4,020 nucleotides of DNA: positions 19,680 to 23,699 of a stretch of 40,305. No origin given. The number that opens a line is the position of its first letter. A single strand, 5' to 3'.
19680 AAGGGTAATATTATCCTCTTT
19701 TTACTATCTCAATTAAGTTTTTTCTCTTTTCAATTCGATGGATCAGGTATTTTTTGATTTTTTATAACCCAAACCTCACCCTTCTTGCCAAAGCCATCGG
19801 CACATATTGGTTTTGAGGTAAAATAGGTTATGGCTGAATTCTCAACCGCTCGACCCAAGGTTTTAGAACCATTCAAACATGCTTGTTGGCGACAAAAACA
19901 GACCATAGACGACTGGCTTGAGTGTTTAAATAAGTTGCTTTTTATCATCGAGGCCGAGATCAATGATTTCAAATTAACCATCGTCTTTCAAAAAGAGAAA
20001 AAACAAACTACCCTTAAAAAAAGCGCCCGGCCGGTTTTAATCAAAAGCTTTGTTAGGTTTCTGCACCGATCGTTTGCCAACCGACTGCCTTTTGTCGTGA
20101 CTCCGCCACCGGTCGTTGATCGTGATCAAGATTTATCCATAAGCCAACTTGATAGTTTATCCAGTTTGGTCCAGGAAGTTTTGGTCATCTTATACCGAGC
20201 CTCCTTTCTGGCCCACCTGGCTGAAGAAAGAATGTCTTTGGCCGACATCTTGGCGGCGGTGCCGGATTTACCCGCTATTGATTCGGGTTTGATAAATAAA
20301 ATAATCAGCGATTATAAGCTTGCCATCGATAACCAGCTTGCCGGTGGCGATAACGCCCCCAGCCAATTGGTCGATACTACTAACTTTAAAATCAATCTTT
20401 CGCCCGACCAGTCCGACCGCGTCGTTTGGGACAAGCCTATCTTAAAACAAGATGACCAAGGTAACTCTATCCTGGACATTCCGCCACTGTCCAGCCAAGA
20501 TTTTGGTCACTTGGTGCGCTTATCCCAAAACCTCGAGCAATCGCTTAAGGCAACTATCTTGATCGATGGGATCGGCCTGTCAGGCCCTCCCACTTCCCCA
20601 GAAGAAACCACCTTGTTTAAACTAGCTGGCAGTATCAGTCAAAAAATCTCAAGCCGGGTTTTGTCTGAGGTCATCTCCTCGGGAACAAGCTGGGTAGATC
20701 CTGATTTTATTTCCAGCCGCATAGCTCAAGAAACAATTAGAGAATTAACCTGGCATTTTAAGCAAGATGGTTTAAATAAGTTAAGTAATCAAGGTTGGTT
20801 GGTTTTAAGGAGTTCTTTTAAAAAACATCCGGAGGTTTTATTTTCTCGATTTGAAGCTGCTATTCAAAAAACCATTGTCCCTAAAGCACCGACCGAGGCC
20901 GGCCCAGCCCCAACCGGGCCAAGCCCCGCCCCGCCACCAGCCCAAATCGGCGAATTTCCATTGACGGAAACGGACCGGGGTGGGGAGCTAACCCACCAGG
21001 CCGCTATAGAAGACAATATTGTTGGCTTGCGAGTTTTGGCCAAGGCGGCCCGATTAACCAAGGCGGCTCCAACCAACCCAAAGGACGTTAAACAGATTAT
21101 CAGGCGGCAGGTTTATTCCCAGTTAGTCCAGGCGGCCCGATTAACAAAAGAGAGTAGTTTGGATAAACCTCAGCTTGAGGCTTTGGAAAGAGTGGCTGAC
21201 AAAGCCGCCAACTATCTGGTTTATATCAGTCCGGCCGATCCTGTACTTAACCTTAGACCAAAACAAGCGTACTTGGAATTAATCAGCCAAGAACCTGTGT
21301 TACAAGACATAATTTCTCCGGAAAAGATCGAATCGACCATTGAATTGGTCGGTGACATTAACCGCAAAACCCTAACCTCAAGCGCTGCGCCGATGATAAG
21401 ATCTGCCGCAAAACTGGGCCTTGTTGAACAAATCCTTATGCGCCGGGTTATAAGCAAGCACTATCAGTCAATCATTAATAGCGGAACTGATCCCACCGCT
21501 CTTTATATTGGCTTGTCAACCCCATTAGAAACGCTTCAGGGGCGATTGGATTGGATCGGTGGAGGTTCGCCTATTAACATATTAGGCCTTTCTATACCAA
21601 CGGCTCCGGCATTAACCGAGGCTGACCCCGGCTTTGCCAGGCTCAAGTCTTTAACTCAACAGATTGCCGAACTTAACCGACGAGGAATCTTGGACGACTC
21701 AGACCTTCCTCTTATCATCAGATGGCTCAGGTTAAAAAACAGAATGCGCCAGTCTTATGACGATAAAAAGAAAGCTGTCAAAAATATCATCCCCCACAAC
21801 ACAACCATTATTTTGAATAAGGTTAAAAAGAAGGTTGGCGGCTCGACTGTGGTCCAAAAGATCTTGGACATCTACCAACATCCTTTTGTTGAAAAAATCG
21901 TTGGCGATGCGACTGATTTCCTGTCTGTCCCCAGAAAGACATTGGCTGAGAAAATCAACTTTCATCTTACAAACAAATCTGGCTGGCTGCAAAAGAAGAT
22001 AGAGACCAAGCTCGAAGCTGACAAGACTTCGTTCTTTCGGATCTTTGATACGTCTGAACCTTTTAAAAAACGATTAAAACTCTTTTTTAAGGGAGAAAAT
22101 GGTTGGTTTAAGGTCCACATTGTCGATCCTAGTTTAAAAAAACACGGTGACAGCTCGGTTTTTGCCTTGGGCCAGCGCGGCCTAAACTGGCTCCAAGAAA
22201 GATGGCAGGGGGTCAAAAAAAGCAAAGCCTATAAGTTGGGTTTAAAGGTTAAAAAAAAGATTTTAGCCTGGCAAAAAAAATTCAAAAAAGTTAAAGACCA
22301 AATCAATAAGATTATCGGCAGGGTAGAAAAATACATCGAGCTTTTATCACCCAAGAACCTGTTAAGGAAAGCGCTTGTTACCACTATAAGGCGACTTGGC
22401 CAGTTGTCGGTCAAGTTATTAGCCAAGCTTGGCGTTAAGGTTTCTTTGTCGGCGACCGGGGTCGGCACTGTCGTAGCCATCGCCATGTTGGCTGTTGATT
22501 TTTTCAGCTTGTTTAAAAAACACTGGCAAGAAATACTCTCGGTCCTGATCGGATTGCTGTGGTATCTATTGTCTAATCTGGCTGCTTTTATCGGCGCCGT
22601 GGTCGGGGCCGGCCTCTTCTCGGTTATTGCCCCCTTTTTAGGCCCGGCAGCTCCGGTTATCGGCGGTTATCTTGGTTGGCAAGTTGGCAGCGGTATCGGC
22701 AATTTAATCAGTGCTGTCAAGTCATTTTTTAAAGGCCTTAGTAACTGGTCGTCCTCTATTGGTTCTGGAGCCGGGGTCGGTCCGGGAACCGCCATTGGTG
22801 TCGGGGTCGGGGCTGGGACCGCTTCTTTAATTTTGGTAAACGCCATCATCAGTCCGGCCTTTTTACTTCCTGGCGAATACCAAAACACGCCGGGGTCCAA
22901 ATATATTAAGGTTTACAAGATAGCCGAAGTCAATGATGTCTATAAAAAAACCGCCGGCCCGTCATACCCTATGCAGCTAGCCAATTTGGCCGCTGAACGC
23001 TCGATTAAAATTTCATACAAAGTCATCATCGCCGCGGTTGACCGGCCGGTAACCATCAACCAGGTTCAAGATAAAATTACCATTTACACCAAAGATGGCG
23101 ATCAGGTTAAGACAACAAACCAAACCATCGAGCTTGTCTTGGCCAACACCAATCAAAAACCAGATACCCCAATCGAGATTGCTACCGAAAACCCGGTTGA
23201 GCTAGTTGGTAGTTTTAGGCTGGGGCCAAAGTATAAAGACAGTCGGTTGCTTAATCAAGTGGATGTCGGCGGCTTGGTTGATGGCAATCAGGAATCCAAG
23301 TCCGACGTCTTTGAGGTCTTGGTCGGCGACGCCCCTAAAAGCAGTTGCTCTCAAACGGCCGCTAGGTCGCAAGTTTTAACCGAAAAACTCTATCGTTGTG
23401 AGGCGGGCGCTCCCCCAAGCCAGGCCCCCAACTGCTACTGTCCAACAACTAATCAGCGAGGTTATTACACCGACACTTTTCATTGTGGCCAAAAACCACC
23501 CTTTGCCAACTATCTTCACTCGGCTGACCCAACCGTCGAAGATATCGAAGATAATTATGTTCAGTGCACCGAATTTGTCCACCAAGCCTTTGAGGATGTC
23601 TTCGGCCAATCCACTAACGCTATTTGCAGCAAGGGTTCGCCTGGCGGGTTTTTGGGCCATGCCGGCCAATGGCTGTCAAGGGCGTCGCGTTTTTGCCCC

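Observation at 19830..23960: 1376-aa protein with a large cytoplasmic region, a Gly-rich membrane block and an extracellular CHAP hydrolase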

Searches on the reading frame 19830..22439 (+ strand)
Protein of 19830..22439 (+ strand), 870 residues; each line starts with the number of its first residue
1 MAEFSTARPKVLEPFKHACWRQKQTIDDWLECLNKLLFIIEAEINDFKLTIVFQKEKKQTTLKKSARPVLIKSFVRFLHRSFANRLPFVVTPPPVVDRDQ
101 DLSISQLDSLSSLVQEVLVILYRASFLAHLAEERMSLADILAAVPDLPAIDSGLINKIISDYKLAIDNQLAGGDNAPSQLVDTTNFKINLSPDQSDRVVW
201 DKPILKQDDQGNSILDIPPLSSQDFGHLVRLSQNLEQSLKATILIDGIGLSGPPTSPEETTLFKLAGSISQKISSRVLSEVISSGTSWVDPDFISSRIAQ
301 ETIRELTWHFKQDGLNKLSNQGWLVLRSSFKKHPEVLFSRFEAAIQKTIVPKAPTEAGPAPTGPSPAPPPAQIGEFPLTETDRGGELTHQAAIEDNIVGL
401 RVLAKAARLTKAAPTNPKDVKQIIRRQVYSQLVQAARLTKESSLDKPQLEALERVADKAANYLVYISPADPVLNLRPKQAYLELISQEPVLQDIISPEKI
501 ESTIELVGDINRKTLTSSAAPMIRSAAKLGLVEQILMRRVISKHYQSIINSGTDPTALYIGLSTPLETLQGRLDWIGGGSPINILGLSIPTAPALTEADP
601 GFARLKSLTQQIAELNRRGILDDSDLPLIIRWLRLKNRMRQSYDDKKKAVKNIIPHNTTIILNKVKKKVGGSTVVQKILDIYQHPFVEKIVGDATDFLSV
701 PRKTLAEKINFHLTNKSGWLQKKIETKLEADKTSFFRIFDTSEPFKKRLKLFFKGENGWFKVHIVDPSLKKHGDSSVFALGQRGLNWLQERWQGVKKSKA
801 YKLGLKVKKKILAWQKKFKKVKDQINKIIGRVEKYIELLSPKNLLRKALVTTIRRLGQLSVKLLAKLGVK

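Call 60: search_solved_structures(query=A5, max_evalue=10)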
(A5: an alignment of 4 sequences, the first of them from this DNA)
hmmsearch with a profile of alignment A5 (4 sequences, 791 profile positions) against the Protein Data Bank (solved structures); distinct sequences matched with E-value up to 10: 7.
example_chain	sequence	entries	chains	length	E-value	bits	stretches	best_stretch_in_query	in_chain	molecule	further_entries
5nlb_B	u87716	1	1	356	1.2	10.6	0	443-503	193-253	Cullin-3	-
4eoz_B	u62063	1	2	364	1.3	10.5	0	443-503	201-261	Cullin-3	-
8i79_B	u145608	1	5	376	1.5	10.4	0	443-503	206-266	Cullin-3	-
8u82_C1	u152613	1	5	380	1.5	10.3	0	443-503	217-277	Cullin-3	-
8u80_C1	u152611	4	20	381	1.5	10.3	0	443-503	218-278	Cullin-3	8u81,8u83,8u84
4apf_B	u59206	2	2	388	1.6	10.2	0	443-503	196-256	CULLIN 3 | Cullin-3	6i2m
9rwz_H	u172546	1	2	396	1.7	10.1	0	443-503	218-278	Cullin-3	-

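Call 72: predict_structure(alignment_id=A5)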
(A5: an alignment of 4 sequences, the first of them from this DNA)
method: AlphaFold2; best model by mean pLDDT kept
length: 870 residues; sequences in the alignment: 4
mean_pLDDT: 52.8   pTM: 0.37
mean pLDDT of the five models: 52.8, 47.4, 45.9, 45.8, 42.4
residues with pLDDT >= 90: 0; 70-90: 156; 50-70: 278; < 50: 436
segments of 3 or more residues with pLDDT < 50: 1-16, 83-111, 118-140, 142-150, 163-222, 281-290, 314-318, 351-390, 403-415, 513-524, 654-662, 664-666, 668-676, 678-680, 682-822, 824-857, 859-870
pLDDT, mean of each block of 10 residues (from residue 1): 45 47 61 72 67 63 72 64 46 32 45 51 42 43 46 51 46 33 32 31 34 37 51 60 59 56 56 52 42 57 58 50 58 63 62 37 32 26 34 52 47 51 73 72 76 85 76 67 74 72 66 47 54 72 83 79 81 79 62 69 76 80 61 67 62 48 47 47 42 36 36 38 43 36 42 37 39 41 44 44 44 43 42 34 35 42 39
secondary structure, 60 per line:
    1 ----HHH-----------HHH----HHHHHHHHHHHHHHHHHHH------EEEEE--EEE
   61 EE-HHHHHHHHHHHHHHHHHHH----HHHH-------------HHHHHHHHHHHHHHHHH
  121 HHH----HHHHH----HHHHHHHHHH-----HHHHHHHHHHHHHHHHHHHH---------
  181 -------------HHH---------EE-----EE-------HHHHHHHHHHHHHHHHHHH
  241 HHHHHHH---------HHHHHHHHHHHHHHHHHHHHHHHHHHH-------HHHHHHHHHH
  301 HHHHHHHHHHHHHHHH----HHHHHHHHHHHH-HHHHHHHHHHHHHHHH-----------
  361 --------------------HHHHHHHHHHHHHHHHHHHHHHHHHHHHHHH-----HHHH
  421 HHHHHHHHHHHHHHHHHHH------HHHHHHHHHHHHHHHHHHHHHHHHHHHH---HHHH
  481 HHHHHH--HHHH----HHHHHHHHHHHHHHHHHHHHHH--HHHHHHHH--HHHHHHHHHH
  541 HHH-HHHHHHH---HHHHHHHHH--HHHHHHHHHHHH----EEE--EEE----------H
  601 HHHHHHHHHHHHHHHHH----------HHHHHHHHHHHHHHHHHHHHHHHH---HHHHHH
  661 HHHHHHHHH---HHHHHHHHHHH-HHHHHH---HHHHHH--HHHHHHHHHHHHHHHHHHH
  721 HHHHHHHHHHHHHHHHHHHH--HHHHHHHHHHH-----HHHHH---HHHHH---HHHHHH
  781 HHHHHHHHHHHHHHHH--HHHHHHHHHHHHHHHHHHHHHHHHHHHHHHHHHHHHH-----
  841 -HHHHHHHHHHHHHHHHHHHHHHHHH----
elements in order (helices of 4 or more, strands of 3 or more residues): H26-44 E51-55 E58-62 H64-82 H87-90 H104-123 H128-132 H137-146 H152-171 H222-247 H257-283 H291-316 H321-332 H334-349 H381-411 H417-439 H446-473 H477-486 H489-492 H497-518 H521-528 H531-543 H545-551 H555-563 H566-577 E582-584 E587-589 H600-617 H628-651 H655-669 H673-683 H685-690 H694-699 H702-740 H743-753 H759-763 H767-771 H775-796 H799-835 H842-866
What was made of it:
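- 19830..21749 (+): All-alpha orphan region, aa 1-640, inferred cytoplasmic. The AF2 model is all-helical with mean pLDDT 52.8; the best part, aa ~420-640, reaches 70-85 (call 72).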

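Call 74: fold_search(model_id=the predicted structure, library=pdb)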
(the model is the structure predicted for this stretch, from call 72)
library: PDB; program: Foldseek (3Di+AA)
matches with E <= 10: 196; with E <= 0.001: 0
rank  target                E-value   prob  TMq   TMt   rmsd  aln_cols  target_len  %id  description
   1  9sob_A                2.8e-01  0.10  0.10  0.11  38.3       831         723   11  Structural Model of the Nuclear Pore Complex in Arabidopsis thaliana (released 2025-11-05)
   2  8glv_Do               3.8e-01  0.03  0.05  0.03  61.5       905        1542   11  96-nm repeat unit of doublet microtubules from Chlamydomonas reinhardtii flagella (released 2023-05-31)
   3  9h37                  6.2e-01  0.10  0.08  0.15  29.6       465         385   11  Crystal structure of stabilized A2A adenosine receptor A2AR-StaR2-bRIL in complex with compound 9, a novel nanomolar A2A (released 2025-06-18)
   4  9sob_A48              6.2e-01  0.06  0.10  0.11  40.2       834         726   11  Structural Model of the Nuclear Pore Complex in Arabidopsis thaliana (released 2025-11-05)
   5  8cic                  7.7e-01  0.09  0.08  0.15  29.2       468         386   10  Crystal structure of stabilized A2A adenosine receptor A2AR-StaR2-bRIL in complex with clinical candidate Etrumadenant (released 2023-05-31)
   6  8xwa_R                7.7e-01  0.08  0.07  0.13  23.6       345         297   14  Structure of CXCR2 bound to CXCL1 (Ligand-receptor focused map) (released 2025-01-15)
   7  8xxu_A                7.7e-01  0.08  0.07  0.13  23.6       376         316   12  Cryo-EM Structure of the Prostaglandin D2 Receptor 2 Coupled to G Protein (released 2024-12-04)
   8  9h2x                  8.0e-01  0.09  0.08  0.15  28.9       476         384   12  Crystal structure of stabilized A2A adenosine receptor A2AR-StaR2-bRIL in complex with compound 7, a novel nanomolar A2A (released 2025-06-18)
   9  6jzh                  1.0e+00  0.08  0.08  0.15  28.9       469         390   11  Structure of human A2A adenosine receptor in complex with ZM241385 obtained from SFX experiments under atmospheric press (released 2019-10-30)
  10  6zdr                  1.2e+00  0.08  0.08  0.15  29.0       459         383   11  Crystal structure of stabilized A2A adenosine receptor A2AR-StaR2-bRIL in complex with Chromone 4d (released 2020-09-16)
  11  8pm2_R                1.3e+00  0.08  0.08  0.17  21.3       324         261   12  Structure of the murine trace amine-associated receptor TAAR7f bound to N,N-dimethylcyclohexylamine (DMCH) in complex  (released 2023-08-09)
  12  7zo8_A                1.3e+00  0.04  0.05  0.07  29.3       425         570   14  cryo-EM structure of CGT ABC transporter in nanodisc apo state (released 2022-12-07)
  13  5zzj_D                1.5e+00  0.04  0.08  0.11  28.0       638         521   11  Crystal structure of a enzyme from Santalum album (released 2019-06-12)
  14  6zdv                  1.5e+00  0.07  0.08  0.15  28.9       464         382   11  Crystal structure of stabilized A2A adenosine receptor A2AR-StaR2-bRIL in complex with Chromone 5d (released 2020-09-16)
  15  8gne                  1.5e+00  0.06  0.08  0.15  28.1       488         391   10  Crystal structure of human adenosine A2A receptor in complex with an insurmountable inverse agonist, KW-6356. (released 2023-03-22)
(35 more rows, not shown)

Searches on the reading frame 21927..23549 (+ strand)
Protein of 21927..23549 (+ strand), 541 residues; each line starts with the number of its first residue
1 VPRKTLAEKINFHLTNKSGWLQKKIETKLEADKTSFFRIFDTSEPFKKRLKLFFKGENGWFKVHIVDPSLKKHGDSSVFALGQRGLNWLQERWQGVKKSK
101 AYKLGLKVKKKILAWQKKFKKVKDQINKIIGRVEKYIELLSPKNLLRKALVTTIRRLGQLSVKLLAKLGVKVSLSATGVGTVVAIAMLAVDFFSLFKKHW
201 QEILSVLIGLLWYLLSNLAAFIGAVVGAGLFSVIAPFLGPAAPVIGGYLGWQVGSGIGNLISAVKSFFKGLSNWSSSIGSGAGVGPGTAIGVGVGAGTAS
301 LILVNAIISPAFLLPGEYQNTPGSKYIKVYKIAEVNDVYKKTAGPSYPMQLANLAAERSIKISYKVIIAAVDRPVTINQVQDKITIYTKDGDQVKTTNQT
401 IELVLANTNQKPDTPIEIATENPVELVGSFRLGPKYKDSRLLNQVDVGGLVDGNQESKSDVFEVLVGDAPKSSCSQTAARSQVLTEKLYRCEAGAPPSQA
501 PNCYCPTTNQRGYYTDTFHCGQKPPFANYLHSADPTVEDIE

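Call 76: search_dna_similar(query=window:21927-23549:+, collection=plasmids, mode=protein, max_evalue=0.01, max_rows=15)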
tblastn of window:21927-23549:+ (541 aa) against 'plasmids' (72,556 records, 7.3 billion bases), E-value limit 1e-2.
No match.

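Call 77: search_dna_similar(query=window:21927-23549:+, collection=phages, mode=protein, max_evalue=0.01, max_rows=15)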
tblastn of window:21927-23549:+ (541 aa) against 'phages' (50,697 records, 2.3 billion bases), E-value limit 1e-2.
No match.
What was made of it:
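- On Phage tail tape-measure proteins: No tblastn hit in phage records (call 77).
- Closest known: Phage tape-measure proteins with hydrophobic Gly-rich segments and lysin domains. Different: tblastn against 50,697 phage records found nothing (call 77).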
